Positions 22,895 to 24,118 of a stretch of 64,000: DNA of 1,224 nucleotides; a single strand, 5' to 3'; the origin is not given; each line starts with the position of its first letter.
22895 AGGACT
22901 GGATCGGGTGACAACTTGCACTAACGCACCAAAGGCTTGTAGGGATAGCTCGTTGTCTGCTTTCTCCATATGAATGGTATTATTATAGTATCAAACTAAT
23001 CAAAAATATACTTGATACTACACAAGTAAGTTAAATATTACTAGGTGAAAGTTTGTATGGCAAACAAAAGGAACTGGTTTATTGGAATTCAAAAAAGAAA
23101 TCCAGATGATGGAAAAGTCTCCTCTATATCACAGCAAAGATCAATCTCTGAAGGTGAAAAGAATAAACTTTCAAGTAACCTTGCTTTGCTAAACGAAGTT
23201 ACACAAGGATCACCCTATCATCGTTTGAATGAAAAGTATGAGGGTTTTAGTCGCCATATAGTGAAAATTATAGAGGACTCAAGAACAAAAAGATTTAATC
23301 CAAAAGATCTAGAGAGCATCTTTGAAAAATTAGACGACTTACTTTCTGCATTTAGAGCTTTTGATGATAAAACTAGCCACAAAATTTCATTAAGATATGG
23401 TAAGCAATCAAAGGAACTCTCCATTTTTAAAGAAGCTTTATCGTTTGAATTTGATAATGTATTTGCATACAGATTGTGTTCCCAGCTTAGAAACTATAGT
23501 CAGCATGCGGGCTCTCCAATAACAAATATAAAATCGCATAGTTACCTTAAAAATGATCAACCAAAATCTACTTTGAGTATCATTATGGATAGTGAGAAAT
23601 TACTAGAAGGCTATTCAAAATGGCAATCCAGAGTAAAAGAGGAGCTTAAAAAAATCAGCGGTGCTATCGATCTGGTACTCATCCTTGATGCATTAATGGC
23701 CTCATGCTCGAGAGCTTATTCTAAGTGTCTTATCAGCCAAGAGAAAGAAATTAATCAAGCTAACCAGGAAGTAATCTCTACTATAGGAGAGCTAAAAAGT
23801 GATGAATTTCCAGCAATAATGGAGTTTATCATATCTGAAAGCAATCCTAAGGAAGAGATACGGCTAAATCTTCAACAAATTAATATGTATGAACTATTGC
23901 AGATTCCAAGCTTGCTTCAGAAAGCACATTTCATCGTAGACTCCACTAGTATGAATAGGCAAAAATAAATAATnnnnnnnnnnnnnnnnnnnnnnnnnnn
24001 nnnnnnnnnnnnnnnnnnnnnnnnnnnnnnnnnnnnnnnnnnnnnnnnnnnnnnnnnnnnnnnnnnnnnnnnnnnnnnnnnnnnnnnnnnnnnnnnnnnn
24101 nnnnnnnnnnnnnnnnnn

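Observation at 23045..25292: Candidate novel defence cassette: two ~300-aa R-x4-H (HEPN-like) proteins flanking an HNH nuclease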

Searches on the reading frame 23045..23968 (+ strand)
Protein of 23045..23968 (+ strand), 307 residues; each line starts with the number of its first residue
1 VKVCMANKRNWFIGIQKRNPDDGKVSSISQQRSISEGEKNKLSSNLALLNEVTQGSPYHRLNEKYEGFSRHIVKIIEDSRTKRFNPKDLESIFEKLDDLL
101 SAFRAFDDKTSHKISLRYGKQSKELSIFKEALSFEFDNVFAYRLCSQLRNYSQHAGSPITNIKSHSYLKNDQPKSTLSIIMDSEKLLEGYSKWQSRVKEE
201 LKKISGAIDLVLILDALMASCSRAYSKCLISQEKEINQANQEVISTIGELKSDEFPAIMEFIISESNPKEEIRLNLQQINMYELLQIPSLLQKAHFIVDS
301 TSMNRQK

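Call 3: search_protein_families(library=pfam, proteins=[window:23045-23968:+], max_evalue=1)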
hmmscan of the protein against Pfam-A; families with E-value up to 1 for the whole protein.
window:23045-23968:+ (307 aa): 1 family
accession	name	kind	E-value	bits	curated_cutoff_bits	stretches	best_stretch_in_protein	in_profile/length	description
PF24355.1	DUF7514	-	0.016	15.4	27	1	54-120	7-71/160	Domain of unknown function (DUF7514)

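Call 4: search_protein_families(library=padloc, proteins=[window:23045-23968:+], max_evalue=1)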
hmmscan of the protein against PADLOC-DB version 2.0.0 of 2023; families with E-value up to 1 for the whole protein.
window:23045-23968:+ (307 aa): 1 family
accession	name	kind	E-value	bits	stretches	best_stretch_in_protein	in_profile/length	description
PDLC00817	Cyclase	-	0.0072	13.5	1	167-235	312-381/419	oligonucleotide-cyclase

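Call 8: find_homologous_proteins(query=window:23045-23968:+, max_evalue=0.01)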
Query window:23045-23968:+ (307 aa): 7 proteins with E <= 0.01 among 1034 candidates.
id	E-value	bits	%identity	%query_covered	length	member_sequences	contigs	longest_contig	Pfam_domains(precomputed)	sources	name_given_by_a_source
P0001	5.5e-191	651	100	99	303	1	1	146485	-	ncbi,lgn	-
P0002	5.2e-154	530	82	99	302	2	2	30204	-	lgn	-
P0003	8.7e-72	260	56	78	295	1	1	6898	-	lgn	-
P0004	2.9e-65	239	42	96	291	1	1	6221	-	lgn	-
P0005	2.3e-51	193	38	88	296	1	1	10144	-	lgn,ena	-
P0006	6.1e-49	185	42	81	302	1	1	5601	-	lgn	-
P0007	1.2e-40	158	52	49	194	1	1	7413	-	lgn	-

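Call 10: find_encoding_contigs(protein=P0002, flank=8000, max_places=3)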
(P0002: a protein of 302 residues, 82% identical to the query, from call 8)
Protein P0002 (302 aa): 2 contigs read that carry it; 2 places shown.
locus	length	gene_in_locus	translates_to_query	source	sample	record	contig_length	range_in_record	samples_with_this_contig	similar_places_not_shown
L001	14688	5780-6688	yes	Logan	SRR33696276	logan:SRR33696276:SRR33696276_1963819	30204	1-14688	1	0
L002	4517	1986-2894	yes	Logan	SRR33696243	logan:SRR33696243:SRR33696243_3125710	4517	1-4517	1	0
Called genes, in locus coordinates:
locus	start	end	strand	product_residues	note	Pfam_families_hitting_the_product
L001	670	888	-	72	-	PF12844:HTH_19, PF13560:HTH_31 (weak), PF01381:HTH_3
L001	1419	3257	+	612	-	PF02463:SMC_N (weak), PF11398:DUF2813 (faint), PF13175:AAA_15, PF13476:AAA_23, PF13175:AAA_15, PF13304:AAA_21, PF20469:OLD-like_TOPRIM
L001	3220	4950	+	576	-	PF00580:UvrD-helicase, PF01443:Viral_helicase1 (faint), PF13245:AAA_19, PF13604:AAA_30 (faint), PF00580:UvrD-helicase, PF13361:UvrD_C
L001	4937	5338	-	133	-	-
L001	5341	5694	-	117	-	-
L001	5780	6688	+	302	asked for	-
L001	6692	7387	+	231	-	-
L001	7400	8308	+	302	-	-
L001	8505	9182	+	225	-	PF00106:adh_short, PF01370:Epimerase (weak), PF04321:RmlD_sub_bind (weak), PF05368:NmrA (faint), PF08659:KR (weak), PF13561:adh_short_C2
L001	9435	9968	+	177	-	PF00149:Metallophos, PF12850:Metallophos_2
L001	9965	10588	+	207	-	PF03848:TehB, PF05724:TPMT (weak), PF13489:Methyltransf_23, PF13847:Methyltransf_31, PF08241:Methyltransf_11, PF08242:Methyltransf_12, PF13649:Methyltransf_25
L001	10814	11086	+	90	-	PF21716:dnstrm_HI1420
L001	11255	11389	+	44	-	-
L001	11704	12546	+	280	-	PF00459:Inositol_P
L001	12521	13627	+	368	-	PF00565:SNase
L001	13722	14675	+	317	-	PF01699:Na_Ca_ex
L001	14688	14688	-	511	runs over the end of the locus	PF10502:Peptidase_S26 (weak), PF00353:HemolysinCabind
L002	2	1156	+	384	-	?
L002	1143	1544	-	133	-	-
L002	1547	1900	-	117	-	-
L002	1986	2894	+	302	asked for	-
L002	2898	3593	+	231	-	-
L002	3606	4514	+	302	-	-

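Call 13: search_protein_families(library=pfam, proteins=[L001:6692-7387:+, L001:5780-6688:+, L001:7400-8308:+, L001:5341-5694:-, L001:4937-5338:-], max_evalue=1)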
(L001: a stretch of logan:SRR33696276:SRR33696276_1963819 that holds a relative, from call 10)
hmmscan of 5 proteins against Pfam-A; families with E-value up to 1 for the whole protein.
L001:6692-7387:+ (231 aa): 4 families
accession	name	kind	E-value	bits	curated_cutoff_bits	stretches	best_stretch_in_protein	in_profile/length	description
PF14279.12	HNH_5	-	0.00054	20.3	27.5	1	186-230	1-47/56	HNH endonuclease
PF01844.29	HNH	-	0.0014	19.2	21.4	1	186-228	1-46/47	HNH endonuclease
PF02945.21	Endonuclease_7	-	0.046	14.1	23.6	1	171-200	11-45/82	Recombination endonuclease VII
PF09180.16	ProRS-C_1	-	0.11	13.1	31.5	1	160-191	30-59/71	Prolyl-tRNA synthetase, C-terminal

L001:5780-6688:+ (302 aa): 3 families
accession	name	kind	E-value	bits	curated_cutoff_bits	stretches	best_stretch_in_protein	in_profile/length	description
PF02436.23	PYC_OADA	-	0.014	15.6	27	1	50-182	92-197/201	Conserved carboxylase domain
PF17035.10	BET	-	0.035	14.7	24.5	1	236-287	7-63/64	Bromodomain extra-terminal - transcription regulation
PF05580.18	Peptidase_S55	-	0.092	13.2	25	0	5-78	78-151/210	SpoIVB peptidase S55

L001:7400-8308:+ (302 aa): 1 family
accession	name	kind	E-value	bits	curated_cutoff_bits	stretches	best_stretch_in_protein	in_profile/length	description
PF04408.29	HA2_N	-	0.19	12.3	21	0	81-102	6-26/29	Helicase associated domain (HA2), winged-helix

L001:5341-5694:- (117 aa): 2 families
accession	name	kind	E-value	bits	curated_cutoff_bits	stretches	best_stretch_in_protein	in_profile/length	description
PF06899.16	WzyE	-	0.0088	15.5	25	1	9-67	188-246/447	WzyE protein, O-antigen assembly polymerase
PF25476.1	Ribosomal_L19e_C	-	0.062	13.9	25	1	74-112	38-76/91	Ribosomal protein L19e, C-terminal domain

L001:4937-5338:- (133 aa): 1 family
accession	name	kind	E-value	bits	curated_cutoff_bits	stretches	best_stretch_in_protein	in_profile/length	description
PF17235.7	STD1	-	0.079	13.1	25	1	74-108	76-108/208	STD1/MTH1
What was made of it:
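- On SRA/PUA-HNH modification-dependent restriction enzymes (gene B): No Pfam hit on the N-terminal 165 aa (call 13).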

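Call 14: search_protein_families(library=ncbifam, proteins=[L001:6692-7387:+, L001:5780-6688:+, L001:7400-8308:+, L001:5341-5694:-, L001:4937-5338:-], max_evalue=1)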
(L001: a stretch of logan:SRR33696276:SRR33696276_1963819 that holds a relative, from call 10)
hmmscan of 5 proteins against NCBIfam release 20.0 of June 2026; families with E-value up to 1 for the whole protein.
L001:6692-7387:+ (231 aa): 1 family
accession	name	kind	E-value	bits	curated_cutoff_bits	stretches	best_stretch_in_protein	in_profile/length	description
NF040563.1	guided_IscB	equivalog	5.8e-06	25.6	175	1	166-229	175-238/314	RNA-guided endonuclease IscB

L001:5780-6688:+ (302 aa): 0 families

L001:7400-8308:+ (302 aa): 0 families

L001:5341-5694:- (117 aa): 2 families
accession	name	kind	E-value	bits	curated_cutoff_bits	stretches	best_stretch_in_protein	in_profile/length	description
NF033218.1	anchor_AmaP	equivalog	0.18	11.6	55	1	14-70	18-74/166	alkaline shock response membrane anchor protein AmaP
NF040686.1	TcpD_dom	domain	0.56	10.2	24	1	28-64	8-44/63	TcpD family membrane protein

L001:4937-5338:- (133 aa): 0 families

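Call 15: search_protein_families(library=padloc, proteins=[L001:6692-7387:+, L001:5780-6688:+, L001:7400-8308:+, L001:5341-5694:-, L001:4937-5338:-], max_evalue=1)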
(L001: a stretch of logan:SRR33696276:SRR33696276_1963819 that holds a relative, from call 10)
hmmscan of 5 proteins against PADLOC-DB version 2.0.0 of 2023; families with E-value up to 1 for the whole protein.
L001:6692-7387:+ (231 aa): 3 families
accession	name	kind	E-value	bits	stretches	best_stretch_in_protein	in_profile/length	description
PDLC03418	REase_II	-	4.5e-06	24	1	173-229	314-372/372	Type II restriction enzyme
PDLC03478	REase_II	-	0.001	16.9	1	168-227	94-159/219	Type II restriction enzyme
PDLC04266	PDC-M01B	-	0.0036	14.9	1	174-229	85-141/281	-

L001:5780-6688:+ (302 aa): 1 family
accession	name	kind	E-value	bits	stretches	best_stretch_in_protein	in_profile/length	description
PDLC00080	GajA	-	0.00063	16.6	1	29-113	162-246/622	AAA ATPase domain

L001:7400-8308:+ (302 aa): 0 families

L001:5341-5694:- (117 aa): 0 families

L001:4937-5338:- (133 aa): 0 families

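Call 26: search_solved_structures(query=A2, max_evalue=10, show_alignments=2)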
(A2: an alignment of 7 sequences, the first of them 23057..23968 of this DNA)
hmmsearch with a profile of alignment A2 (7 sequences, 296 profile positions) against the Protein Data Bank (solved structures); distinct sequences matched with E-value up to 10: 2.
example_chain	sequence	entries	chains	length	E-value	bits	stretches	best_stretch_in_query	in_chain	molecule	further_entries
8c3a_12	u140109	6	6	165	0.23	14.1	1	163-241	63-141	60S ribosomal protein L12-A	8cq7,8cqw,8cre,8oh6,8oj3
2yxy_A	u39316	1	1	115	0.41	13.3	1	27-89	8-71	Hypothetical conserved protein, GK0453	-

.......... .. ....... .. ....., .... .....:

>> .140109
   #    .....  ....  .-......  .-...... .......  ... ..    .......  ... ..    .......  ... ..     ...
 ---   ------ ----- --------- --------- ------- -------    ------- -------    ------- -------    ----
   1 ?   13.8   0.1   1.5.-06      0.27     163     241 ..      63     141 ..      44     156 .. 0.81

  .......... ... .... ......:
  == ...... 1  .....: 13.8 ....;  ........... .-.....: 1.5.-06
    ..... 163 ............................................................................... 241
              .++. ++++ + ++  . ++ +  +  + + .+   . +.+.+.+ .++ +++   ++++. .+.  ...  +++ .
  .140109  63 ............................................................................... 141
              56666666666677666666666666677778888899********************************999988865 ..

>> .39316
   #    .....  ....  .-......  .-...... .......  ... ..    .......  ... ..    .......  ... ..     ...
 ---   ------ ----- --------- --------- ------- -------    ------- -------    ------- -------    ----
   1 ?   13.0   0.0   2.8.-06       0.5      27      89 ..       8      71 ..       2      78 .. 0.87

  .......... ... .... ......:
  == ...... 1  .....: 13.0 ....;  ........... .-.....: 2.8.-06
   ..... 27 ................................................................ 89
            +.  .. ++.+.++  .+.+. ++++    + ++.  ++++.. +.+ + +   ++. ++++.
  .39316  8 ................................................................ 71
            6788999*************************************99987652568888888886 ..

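Call 27: search_solved_structures(query=L001:6692-7387:+, max_evalue=1, show_alignments=3)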
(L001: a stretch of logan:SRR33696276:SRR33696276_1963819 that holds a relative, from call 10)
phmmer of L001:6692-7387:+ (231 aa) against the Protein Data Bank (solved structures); distinct sequences matched with E-value up to 1: 1.
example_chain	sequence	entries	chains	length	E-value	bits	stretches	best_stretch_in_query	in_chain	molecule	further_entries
9nvu_P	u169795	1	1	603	0.043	16.6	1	176-224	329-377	OrufIscB-REC-swap 49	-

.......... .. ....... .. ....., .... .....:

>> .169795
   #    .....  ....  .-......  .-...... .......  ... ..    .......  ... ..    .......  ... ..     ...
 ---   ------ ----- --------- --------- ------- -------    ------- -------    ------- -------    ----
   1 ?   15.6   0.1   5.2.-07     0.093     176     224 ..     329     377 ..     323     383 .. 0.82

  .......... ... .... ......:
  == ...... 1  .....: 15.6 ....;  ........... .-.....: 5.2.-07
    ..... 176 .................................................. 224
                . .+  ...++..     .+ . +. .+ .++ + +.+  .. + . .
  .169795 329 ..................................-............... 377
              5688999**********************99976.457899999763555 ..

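Call 30: find_encoding_contigs(protein=P0003, flank=6000, max_places=2)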
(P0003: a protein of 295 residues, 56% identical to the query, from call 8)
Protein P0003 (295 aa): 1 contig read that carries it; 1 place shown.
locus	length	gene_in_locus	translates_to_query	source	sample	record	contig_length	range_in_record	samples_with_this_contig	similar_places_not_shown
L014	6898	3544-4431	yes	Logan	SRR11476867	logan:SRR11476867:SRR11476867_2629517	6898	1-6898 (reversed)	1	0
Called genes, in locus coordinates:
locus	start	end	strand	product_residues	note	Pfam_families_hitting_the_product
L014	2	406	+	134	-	?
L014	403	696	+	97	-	PF20619:DUF6804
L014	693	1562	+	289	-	-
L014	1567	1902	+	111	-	-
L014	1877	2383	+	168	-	-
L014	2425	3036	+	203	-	-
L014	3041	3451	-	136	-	PF16677:GP3_package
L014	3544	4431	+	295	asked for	-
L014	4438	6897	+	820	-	?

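Call 31: find_encoding_contigs(protein=P0004, flank=6000, max_places=2)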
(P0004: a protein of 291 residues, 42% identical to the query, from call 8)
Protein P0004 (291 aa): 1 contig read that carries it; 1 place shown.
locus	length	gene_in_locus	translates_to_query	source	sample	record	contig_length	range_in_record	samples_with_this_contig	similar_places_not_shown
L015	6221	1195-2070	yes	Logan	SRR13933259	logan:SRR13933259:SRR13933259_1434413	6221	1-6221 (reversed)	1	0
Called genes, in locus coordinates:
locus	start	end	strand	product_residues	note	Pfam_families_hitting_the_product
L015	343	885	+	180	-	-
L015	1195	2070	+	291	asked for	-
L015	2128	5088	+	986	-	-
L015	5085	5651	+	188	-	PF13676:TIR_2 (weak)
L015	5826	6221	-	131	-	?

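Call 32: find_encoding_contigs(protein=P0005, flank=6000, max_places=2)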
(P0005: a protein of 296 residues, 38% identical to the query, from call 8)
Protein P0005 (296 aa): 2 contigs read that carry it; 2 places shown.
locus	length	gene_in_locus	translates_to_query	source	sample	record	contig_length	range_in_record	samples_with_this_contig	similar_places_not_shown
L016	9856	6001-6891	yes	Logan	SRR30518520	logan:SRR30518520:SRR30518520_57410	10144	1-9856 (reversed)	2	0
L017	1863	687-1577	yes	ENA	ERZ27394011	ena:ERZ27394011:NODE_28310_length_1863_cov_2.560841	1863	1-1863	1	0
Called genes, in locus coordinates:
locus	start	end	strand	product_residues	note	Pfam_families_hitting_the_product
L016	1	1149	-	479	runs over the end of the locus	?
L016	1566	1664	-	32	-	-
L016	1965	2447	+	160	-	-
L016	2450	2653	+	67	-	-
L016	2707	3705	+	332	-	-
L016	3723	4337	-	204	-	PF07501:G5, PF12587:DUF3761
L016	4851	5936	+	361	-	PF12358:DUF3644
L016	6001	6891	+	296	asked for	-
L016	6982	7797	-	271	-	PF18928:DUF5677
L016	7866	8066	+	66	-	-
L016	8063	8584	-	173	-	-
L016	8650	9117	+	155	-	-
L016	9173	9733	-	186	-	-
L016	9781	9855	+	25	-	?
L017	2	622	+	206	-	?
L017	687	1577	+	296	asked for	-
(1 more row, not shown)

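Call 33: find_encoding_contigs(protein=P0006, flank=6000, max_places=2)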
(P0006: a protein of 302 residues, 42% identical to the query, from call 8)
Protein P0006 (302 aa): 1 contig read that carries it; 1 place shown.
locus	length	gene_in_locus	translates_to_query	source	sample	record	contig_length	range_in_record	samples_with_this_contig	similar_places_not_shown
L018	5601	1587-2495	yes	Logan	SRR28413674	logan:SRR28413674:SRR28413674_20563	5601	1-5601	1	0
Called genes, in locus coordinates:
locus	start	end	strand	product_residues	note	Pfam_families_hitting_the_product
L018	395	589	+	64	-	-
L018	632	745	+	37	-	-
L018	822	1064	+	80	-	-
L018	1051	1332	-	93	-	PF08922:DUF1905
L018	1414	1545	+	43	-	-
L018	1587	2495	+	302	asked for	-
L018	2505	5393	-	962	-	-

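Call 39: search_protein_representatives(alignment_id=A2)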
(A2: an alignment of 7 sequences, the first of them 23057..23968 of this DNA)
Query: 7 sequences, 296 profile positions. Proteins with E-value up to 0.001 (for the whole library): 2423; up to 1e-10: 1132; up to 1e-30: 66. The best 150 are listed.
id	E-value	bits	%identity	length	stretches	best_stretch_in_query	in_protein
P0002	2.1e-138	477.1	-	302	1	1-295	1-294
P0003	1.2e-133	461.5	-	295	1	1-292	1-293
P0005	5.2e-133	459.4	-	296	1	1-294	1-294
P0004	2.0e-130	450.9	-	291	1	1-295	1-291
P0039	2.6e-103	361.9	-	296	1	1-291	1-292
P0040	6.1e-95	334.5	-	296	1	1-294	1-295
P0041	3.8e-90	318.7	-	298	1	2-293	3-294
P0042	6.3e-79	281.9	-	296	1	4-295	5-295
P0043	5.2e-78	278.9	-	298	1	11-290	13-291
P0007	1.1e-77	277.8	-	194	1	2-184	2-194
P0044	1.5e-72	260.9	-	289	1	22-294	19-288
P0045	3.8e-72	259.6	-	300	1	7-293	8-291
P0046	2.0e-71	257.2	-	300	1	3-292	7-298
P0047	1.2e-66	241.6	-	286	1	19-294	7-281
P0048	6.8e-65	235.8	-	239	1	70-290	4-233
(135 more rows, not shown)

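Call 41: search_protein_families(library=pfam, alignment_id=A3, max_evalue=0.01)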
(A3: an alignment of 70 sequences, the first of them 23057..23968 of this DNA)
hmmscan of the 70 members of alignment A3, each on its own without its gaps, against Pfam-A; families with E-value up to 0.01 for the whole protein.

A. member 1, window:23057-23968:+ (303 aa): 0 families

B. families by the number of members that match (of 70 scanned): 2 families
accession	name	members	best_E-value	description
PF19698.5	DUF6197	1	0.0017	Family of unknown function (DUF6197)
PF20079.4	DUF6474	1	0.0057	Family of unknown function (DUF6474)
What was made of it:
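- On HEPN superfamily (gene A): None of 70 family members matches any HEPN Pfam model (call 41).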

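Call 47: list_cluster_members(proteins=[P0001, P0008, P0019, P0027])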
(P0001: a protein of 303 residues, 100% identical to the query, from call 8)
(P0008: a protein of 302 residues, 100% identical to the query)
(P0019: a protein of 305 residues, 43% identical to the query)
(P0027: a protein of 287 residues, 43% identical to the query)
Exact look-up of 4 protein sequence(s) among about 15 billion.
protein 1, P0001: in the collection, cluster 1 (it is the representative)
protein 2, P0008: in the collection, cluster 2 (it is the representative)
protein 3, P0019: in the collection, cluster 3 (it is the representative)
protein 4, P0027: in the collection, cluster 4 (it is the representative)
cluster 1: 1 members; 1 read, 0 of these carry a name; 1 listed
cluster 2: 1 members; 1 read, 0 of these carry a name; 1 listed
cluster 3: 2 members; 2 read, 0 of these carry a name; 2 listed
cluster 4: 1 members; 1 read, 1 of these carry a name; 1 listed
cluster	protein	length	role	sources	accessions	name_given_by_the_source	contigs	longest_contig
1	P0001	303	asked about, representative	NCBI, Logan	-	-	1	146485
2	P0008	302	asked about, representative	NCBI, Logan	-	-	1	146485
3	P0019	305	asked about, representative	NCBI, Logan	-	-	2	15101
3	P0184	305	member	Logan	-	-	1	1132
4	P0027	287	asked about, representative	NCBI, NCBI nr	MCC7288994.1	hypothetical protein IT414_01200 [bacterium] | hypothetical protein [bacterium]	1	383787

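Call 51: search_protein_families(library=pfam, proteins=[L015:2128-5088:+, L015:5085-5651:+, L018:2505-5393:-, L016:4851-5936:+, L016:6982-7797:-], max_evalue=0.1)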
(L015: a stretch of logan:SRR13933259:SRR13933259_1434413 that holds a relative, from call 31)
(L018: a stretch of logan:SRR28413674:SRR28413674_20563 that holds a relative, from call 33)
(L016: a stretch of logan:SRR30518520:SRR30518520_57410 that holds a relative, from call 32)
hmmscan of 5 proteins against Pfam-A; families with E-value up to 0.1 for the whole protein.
L015:2128-5088:+ (986 aa): 0 families

L015:5085-5651:+ (188 aa): 1 family
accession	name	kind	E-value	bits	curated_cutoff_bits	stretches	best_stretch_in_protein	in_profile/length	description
PF13676.11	TIR_2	-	3.5e-06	28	28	1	34-136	2-93/122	TIR domain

L018:2505-5393:- (962 aa): 1 family
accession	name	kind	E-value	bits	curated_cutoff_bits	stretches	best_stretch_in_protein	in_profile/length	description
PF23655.1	LYRM_2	-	0.084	13.1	27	0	399-434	9-43/70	LYR motif containing domain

L016:4851-5936:+ (361 aa): 1 family
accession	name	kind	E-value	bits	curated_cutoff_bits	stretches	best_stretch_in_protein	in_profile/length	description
PF12358.13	DUF3644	-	1.2e-43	149.3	27.6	1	10-194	2-182/183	Domain of unknown function (DUF3644)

L016:6982-7797:- (271 aa): 4 families
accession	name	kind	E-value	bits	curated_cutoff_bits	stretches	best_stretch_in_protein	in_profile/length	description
PF18928.5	DUF5677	-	5.5e-10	40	27.1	1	43-207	6-161/166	Family of unknown function (DUF5677)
PF12412.13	DUF3667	-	0.0074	16.2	27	1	183-202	18-37/45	Protein of unknown function (DUF3667)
PF07583.16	PSCyt2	-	0.014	15.8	29.8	1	87-141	90-146/209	Protein of unknown function (DUF1549)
PF14662.11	KASH_CCD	-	0.06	13.7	43.3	1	10-75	100-163/191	Coiled-coil region of CCDC155 or KASH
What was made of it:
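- A TIR protein (calls 31, 51).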
